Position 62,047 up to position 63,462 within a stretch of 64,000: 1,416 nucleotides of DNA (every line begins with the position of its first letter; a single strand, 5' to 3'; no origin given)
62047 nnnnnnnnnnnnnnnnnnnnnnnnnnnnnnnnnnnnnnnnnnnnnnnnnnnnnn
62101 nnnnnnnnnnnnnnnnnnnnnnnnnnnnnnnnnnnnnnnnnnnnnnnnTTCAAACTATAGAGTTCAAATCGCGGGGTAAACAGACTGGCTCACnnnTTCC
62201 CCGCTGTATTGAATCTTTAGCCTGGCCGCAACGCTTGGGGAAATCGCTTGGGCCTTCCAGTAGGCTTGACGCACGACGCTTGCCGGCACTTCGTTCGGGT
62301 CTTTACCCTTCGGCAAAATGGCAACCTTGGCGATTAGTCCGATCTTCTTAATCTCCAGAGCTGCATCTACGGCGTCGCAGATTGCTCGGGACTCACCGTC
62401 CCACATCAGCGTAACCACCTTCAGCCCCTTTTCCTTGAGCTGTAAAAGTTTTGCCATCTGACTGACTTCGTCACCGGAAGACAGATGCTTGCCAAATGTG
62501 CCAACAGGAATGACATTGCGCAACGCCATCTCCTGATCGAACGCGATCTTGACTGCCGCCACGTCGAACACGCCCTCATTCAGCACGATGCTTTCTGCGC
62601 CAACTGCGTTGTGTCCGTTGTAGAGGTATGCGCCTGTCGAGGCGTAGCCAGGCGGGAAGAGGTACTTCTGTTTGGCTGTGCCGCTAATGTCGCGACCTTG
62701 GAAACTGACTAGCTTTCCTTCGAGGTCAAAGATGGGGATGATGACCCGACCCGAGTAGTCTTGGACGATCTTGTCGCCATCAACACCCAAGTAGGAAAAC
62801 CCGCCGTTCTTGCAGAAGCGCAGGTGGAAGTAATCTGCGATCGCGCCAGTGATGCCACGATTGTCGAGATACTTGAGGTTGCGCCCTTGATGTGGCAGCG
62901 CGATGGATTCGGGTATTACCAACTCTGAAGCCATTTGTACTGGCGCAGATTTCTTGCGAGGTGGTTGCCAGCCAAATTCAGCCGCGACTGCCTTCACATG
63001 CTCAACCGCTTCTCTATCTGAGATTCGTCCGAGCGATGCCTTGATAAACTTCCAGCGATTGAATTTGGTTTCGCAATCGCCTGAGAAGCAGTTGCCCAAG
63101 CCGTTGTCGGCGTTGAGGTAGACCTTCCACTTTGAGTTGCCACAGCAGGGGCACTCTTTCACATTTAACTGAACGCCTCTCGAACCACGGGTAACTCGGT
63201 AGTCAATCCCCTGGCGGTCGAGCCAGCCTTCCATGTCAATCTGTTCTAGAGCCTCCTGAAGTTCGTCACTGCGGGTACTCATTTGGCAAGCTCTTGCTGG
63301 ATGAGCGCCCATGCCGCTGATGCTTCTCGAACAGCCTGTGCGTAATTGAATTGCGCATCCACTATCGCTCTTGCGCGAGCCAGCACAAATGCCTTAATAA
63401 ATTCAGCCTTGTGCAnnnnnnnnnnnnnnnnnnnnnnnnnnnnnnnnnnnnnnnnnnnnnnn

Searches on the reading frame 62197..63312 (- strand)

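Call 26: search_protein_families(library=phrogs, max_evalue=0.00001, proteins=[window:62197-63312:-])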
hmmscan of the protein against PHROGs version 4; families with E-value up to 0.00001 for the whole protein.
window:62197-63312:- (372 aa): 3 families
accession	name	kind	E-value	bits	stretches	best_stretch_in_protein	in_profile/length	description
phrog_47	-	DNA, RNA and nucleotide metabolism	7.9e-55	187.8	1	16-359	24-338/947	DNA primase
phrog_6444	-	DNA, RNA and nucleotide metabolism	1.6e-12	48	1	138-342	132-350/577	DNA primase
phrog_239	-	DNA, RNA and nucleotide metabolism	2.3e-07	31.1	1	52-342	43-295/801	DNA primase/helicase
